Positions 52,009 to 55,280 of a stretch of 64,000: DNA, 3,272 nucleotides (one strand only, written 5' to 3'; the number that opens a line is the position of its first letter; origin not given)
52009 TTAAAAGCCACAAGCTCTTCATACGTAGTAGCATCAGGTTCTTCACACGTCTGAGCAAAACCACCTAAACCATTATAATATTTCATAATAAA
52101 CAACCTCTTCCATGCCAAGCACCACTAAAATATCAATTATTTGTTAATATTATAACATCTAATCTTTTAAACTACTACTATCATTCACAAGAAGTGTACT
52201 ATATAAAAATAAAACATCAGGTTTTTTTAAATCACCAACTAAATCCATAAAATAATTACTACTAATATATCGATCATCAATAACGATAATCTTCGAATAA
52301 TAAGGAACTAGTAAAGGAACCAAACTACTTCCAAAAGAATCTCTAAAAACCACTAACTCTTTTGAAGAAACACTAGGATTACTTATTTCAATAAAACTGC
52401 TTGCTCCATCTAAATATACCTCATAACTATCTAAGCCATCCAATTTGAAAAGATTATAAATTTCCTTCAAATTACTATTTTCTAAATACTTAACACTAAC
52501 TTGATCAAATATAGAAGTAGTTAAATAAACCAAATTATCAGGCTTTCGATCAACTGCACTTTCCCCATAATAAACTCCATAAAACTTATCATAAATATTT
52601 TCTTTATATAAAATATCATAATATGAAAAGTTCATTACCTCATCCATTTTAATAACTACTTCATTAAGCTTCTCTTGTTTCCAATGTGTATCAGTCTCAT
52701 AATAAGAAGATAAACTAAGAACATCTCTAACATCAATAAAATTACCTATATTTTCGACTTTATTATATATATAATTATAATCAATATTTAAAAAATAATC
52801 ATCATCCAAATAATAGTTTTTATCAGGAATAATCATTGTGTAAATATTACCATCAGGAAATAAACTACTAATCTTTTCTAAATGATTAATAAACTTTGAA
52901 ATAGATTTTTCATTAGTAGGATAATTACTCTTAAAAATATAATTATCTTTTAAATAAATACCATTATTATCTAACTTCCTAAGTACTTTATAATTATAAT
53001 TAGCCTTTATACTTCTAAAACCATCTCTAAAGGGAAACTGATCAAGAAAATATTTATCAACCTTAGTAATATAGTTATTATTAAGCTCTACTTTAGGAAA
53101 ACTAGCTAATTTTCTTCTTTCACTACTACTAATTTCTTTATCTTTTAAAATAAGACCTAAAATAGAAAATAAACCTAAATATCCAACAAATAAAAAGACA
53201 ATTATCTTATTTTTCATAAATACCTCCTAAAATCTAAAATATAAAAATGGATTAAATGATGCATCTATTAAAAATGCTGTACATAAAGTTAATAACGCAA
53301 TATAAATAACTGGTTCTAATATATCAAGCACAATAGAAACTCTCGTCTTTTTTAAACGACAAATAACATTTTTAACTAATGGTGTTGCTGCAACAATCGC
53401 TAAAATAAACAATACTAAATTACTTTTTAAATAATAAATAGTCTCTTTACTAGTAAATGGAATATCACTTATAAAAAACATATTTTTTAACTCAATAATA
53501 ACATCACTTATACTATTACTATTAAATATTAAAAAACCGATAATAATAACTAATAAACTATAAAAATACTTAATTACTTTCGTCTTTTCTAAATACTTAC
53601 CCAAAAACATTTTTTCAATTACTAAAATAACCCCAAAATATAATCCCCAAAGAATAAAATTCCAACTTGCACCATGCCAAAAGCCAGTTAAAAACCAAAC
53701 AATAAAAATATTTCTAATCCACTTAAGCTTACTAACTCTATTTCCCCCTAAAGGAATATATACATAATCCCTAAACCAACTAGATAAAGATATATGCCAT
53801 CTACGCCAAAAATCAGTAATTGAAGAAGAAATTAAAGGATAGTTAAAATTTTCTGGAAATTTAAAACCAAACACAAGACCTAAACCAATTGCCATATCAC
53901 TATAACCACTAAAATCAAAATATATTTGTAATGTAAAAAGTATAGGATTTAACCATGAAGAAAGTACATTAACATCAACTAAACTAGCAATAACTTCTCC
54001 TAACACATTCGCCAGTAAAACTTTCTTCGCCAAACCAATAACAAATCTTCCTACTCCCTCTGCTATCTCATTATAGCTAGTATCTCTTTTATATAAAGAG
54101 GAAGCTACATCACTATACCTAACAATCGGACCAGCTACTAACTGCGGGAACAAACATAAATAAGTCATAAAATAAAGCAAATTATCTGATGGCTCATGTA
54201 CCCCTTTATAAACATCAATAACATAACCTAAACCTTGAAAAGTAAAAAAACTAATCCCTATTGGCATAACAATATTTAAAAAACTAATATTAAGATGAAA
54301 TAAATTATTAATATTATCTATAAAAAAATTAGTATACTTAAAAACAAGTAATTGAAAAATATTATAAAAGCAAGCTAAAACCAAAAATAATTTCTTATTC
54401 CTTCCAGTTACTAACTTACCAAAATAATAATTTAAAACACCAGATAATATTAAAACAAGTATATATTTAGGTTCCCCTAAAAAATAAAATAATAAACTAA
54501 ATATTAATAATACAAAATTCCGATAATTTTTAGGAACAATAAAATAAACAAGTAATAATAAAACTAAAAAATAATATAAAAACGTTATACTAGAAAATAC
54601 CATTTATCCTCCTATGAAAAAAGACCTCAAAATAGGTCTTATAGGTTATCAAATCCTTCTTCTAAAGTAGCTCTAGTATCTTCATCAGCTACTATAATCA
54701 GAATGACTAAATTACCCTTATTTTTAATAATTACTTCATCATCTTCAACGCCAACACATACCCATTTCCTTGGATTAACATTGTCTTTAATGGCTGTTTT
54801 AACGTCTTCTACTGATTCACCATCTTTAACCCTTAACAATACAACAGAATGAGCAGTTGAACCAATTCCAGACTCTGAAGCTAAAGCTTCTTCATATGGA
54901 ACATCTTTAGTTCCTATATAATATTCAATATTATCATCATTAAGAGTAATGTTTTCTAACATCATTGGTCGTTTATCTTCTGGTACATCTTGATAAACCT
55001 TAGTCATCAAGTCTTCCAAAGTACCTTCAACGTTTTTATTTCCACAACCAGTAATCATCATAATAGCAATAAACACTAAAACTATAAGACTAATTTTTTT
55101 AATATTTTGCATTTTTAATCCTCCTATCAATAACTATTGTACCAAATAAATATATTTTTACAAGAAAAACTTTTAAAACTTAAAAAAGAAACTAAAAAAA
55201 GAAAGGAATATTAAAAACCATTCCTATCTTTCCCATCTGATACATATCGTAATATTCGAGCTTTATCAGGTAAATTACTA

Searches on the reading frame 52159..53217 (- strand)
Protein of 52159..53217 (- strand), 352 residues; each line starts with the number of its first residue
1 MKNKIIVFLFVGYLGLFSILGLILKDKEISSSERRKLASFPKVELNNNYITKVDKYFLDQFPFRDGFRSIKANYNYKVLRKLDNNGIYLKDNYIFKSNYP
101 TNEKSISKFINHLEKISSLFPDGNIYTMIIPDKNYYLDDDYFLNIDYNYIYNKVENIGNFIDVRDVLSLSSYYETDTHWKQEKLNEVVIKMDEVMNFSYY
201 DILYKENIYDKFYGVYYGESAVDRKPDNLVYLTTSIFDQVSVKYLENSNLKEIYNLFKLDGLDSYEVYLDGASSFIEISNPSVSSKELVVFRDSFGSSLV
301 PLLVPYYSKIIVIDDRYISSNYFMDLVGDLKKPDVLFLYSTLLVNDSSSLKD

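Call 59: search_protein_families(library=pfam, proteins=[window:52159-53217:-], max_evalue=0.001)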
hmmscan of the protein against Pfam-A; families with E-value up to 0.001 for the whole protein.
window:52159-53217:- (352 aa): 1 family
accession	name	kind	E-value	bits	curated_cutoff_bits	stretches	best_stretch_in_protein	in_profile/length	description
PF14286.12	DHHW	-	6.4e-11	42.5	25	2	33-73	1-45/385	DHHW protein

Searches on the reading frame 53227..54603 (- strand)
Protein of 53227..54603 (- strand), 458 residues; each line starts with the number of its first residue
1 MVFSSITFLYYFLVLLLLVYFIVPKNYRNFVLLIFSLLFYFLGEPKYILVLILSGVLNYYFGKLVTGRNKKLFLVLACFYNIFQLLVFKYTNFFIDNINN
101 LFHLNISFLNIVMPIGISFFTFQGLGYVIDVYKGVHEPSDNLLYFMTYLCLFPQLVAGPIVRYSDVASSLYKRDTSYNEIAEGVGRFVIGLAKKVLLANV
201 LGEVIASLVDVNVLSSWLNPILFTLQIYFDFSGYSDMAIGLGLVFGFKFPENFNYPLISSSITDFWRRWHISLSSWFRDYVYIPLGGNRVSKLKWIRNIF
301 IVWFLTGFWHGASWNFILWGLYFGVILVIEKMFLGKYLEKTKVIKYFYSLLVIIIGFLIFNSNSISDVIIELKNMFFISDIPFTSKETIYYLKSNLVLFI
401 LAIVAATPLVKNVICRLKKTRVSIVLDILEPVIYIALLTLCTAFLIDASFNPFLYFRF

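Call 59: search_protein_families(library=pfam, proteins=[window:53227-54603:-], max_evalue=0.001)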
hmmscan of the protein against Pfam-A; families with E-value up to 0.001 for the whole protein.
window:53227-54603:- (458 aa): 2 families
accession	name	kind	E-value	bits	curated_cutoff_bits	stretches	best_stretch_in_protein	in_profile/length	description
PF03062.24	MBOAT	-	3.6e-28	99.3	27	1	141-333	80-297/337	MBOAT, membrane-bound O-acyltransferase family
PF13813.11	MBOAT_2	-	0.00057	20.6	25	0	250-312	2-66/85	Membrane bound O-acyl transferase family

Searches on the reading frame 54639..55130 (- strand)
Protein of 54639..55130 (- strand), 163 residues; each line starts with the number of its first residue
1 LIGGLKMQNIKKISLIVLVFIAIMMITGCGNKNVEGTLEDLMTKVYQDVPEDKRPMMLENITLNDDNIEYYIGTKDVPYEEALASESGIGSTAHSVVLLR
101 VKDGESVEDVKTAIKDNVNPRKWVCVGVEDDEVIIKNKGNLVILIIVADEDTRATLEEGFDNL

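Call 59: search_protein_families(library=pfam, proteins=[window:54639-55130:-], max_evalue=0.001)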
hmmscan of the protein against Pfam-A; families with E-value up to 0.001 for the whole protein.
window:54639-55130:- (163 aa): 1 family
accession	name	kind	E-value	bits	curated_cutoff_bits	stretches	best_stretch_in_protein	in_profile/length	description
PF14270.11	DUF4358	-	4.8e-06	27.2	25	1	63-145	12-100/102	Domain of unknown function (DUF4358)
